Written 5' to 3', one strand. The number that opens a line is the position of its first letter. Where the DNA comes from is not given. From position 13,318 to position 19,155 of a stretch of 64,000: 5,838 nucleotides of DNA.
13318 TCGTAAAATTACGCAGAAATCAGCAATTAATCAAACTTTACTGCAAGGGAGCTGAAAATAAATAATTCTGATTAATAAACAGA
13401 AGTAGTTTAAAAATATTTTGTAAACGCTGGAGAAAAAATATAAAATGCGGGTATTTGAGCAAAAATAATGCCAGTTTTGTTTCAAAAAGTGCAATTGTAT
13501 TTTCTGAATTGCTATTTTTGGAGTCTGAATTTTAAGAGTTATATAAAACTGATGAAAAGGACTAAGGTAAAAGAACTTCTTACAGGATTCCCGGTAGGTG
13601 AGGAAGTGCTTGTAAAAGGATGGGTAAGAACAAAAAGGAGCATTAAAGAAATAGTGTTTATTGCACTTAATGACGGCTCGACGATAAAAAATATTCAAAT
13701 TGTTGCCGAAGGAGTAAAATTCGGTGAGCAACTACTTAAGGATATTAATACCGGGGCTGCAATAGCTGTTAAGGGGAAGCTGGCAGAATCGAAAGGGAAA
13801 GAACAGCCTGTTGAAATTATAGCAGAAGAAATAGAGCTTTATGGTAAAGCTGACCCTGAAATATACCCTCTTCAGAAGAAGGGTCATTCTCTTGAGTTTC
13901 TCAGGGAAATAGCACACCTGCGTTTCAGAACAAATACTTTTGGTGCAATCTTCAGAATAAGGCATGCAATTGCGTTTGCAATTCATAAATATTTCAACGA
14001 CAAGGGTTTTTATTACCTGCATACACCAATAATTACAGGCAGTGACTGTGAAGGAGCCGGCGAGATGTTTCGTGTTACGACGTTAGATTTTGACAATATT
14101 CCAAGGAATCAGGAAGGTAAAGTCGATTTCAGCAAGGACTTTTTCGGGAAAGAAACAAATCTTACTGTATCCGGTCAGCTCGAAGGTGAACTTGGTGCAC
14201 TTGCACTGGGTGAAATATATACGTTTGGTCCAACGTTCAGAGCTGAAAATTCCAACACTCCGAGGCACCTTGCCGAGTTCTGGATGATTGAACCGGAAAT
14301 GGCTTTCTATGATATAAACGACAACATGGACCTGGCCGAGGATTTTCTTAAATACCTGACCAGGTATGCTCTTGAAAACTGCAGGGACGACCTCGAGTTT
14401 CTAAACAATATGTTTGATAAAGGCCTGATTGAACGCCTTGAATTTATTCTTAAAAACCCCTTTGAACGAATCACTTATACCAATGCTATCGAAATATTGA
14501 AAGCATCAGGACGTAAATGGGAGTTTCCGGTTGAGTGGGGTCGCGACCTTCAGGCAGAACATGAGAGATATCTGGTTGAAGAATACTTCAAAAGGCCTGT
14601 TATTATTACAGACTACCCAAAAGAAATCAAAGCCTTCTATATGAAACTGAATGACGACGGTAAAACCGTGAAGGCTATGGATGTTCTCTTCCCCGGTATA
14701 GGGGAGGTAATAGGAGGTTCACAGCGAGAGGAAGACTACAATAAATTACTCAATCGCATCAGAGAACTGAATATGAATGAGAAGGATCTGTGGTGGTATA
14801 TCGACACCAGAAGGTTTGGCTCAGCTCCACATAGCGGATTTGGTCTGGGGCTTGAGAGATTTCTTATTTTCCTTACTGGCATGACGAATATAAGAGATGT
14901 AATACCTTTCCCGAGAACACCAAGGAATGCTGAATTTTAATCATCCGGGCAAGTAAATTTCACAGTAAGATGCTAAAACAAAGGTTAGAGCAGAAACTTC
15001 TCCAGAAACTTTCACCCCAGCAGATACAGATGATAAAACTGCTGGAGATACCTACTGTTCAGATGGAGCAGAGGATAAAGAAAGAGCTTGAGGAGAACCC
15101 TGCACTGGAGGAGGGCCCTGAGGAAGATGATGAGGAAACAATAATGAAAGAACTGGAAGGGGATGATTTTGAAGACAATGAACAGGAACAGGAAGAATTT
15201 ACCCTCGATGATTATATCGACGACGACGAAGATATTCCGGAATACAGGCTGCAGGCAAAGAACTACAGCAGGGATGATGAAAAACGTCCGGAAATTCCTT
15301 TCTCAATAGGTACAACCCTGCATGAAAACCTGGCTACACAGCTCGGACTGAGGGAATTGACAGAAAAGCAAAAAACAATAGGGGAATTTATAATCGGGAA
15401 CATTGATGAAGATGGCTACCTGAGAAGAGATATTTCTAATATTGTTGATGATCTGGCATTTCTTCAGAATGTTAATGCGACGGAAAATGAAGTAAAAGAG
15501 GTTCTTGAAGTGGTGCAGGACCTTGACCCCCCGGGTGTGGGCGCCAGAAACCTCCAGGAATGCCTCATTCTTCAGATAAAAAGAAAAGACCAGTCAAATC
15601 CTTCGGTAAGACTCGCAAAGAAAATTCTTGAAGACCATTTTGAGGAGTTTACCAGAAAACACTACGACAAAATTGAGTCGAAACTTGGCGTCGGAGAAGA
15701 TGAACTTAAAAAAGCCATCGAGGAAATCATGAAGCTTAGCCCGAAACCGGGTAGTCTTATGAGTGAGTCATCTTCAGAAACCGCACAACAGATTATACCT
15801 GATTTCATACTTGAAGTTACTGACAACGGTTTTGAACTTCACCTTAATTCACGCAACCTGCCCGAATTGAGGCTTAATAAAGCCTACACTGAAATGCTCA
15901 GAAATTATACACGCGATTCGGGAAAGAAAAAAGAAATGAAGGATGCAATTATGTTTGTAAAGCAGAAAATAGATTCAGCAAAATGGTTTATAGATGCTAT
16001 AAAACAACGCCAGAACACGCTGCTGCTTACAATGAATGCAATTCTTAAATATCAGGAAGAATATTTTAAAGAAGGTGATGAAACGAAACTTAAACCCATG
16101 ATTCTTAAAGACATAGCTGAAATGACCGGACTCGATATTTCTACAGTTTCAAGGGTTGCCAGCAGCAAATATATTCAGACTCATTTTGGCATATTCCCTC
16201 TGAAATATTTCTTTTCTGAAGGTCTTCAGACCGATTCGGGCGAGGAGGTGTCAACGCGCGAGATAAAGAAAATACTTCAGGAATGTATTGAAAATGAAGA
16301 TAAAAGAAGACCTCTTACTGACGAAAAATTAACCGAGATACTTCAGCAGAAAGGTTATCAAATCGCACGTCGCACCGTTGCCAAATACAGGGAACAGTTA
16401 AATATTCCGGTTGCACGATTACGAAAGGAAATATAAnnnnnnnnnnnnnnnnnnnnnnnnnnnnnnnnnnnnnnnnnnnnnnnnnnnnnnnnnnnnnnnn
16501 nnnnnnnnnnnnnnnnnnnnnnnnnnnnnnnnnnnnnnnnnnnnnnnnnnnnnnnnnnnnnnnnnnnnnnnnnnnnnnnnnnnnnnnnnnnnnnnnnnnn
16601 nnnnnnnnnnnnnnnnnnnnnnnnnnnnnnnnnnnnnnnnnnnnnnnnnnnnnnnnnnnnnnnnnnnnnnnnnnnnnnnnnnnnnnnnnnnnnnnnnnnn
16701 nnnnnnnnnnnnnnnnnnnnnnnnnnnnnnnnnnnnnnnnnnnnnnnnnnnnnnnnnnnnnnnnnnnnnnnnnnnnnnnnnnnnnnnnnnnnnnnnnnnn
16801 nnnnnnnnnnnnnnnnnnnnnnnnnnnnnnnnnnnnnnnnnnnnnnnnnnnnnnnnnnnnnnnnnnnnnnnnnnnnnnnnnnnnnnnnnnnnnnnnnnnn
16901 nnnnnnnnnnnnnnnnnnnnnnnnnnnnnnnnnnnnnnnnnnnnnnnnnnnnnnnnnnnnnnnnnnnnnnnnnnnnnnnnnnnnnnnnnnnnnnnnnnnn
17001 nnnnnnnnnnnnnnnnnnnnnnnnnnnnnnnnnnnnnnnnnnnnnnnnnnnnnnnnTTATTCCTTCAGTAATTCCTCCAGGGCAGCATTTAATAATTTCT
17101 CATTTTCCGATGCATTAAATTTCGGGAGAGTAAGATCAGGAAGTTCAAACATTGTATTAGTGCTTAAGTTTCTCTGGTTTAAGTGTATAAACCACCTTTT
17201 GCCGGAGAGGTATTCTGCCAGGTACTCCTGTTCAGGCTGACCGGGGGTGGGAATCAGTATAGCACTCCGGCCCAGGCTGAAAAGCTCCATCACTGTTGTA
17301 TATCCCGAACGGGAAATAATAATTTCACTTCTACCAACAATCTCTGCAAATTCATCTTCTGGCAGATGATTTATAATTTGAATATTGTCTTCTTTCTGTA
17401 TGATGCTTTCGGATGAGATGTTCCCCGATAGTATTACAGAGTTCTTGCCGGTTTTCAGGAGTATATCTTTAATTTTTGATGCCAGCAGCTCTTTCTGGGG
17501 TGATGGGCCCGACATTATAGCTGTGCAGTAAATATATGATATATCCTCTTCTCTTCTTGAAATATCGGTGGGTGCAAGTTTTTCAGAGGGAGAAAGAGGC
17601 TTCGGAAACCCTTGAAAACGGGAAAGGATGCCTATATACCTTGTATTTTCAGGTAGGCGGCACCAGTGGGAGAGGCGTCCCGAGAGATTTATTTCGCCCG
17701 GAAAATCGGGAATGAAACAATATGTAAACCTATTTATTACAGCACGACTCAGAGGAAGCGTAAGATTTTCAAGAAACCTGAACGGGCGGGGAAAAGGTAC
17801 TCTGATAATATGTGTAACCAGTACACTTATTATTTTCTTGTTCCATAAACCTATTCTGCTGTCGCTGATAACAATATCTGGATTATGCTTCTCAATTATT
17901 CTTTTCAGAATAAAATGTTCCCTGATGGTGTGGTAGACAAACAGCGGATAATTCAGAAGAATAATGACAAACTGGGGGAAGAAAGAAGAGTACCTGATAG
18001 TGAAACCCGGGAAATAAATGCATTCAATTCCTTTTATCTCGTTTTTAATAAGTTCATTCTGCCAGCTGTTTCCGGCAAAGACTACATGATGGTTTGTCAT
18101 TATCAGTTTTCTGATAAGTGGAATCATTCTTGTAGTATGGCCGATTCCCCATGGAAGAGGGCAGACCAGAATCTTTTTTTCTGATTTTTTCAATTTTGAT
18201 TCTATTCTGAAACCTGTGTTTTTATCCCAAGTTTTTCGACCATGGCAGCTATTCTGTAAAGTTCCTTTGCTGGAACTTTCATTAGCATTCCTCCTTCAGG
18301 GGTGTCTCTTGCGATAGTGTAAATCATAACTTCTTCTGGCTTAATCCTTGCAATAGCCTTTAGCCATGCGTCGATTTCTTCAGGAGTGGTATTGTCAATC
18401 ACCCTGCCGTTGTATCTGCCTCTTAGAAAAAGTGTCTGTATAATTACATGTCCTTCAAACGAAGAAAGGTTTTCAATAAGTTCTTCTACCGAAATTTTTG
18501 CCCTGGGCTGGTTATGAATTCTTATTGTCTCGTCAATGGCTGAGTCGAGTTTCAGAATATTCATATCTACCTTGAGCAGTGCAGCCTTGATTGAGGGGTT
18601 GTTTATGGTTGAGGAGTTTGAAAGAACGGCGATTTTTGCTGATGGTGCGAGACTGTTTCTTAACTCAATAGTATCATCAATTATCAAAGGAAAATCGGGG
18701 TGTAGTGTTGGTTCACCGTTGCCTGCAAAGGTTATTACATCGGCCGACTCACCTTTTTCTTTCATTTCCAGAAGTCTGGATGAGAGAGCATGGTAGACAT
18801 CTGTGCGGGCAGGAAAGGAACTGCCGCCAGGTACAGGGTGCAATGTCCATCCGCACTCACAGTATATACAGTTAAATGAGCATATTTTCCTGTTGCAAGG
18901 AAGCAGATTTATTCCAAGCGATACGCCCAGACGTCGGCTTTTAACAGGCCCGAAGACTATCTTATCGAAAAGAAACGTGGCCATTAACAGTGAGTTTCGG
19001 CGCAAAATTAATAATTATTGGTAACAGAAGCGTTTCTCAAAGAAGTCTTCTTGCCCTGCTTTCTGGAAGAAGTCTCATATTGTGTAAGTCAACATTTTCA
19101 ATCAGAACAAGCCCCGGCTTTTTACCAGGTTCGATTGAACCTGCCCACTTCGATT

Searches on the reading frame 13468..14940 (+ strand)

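Call 96: search_protein_families(library=pfam, proteins=[window:13468-14940:+], max_evalue=0.00001)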
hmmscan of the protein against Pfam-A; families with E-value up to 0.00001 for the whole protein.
window:13468-14940:+ (490 aa): 2 families
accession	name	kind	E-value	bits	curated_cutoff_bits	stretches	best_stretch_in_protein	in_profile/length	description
PF00152.25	tRNA-synt_2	-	5.5e-67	226.4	25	1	147-484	7-307/308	tRNA synthetases class II (D, K and N)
PF01336.31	tRNA_anti-codon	-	1.9e-13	50.6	27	1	47-124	1-74/75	OB-fold nucleic acid binding domain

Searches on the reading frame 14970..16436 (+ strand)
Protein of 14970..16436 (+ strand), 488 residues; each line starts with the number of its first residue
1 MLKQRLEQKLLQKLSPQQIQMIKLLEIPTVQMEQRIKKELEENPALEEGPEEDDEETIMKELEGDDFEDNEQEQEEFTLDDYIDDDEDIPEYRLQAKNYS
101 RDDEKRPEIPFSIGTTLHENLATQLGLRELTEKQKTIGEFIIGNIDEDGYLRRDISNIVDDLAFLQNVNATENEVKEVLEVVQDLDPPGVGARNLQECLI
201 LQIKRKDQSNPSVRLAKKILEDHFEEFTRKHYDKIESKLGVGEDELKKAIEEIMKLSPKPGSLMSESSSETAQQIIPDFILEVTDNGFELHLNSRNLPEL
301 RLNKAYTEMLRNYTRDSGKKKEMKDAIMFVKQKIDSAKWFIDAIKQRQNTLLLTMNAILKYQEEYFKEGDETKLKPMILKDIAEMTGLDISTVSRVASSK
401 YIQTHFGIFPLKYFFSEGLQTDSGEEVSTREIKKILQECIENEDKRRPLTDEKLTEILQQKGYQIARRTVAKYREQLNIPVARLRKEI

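Call 96: search_protein_families(library=pfam, proteins=[window:14970-16436:+], max_evalue=0.00001)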
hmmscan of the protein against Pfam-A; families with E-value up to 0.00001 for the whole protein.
window:14970-16436:+ (488 aa): 3 families
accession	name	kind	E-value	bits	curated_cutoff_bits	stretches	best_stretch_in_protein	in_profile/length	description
PF04963.19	Sigma54_CBD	-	5.1e-60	202.8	22.9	1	115-306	10-185/185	Sigma-54 factor, core binding domain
PF04552.19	Sigma54_DBD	-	4.5e-53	179.7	22.8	1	329-486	3-159/160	Sigma-54, DNA binding domain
PF00309.25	Sigma54_AID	-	4.2e-13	49.3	23.8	1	3-48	1-46/46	Sigma-54 factor, Activator interacting domain (AID)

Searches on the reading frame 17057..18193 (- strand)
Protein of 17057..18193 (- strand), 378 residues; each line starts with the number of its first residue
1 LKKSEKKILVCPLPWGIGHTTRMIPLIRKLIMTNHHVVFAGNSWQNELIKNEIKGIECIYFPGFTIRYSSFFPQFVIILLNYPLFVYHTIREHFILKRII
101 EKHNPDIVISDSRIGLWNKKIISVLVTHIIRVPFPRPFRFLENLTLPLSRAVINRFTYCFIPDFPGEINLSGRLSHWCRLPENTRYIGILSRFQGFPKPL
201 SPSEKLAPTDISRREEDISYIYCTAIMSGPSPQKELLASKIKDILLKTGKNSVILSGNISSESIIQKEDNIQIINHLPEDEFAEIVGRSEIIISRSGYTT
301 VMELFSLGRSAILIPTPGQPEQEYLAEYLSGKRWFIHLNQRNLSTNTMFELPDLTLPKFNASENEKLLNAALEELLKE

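Call 96: search_protein_families(library=pfam, proteins=[window:17057-18193:-], max_evalue=0.00001)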
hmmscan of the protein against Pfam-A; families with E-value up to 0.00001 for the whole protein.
window:17057-18193:- (378 aa): 1 family
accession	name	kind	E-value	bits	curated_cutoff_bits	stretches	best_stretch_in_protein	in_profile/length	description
PF04101.22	Glyco_tran_28_C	-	9.4e-11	42.5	22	1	241-349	30-134/166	Glycosyltransferase family 28 C-terminal domain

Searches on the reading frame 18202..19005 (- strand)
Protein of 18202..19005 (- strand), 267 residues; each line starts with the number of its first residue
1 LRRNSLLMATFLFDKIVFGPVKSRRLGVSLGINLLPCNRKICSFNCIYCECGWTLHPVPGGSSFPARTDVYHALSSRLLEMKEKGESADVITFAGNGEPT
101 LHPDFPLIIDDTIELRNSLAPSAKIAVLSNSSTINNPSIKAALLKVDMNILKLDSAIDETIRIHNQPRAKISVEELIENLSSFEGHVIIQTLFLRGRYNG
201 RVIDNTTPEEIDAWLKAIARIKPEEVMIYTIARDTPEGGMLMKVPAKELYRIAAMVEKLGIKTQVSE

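Call 96: search_protein_families(library=pfam, proteins=[window:18202-19005:-], max_evalue=0.00001)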
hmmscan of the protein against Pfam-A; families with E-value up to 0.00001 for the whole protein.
window:18202-19005:- (267 aa): 1 family
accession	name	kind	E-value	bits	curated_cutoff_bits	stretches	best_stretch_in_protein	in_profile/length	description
PF04055.27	Radical_SAM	-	5.3e-08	33.6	29.5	1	41-180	6-133/166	Radical SAM superfamily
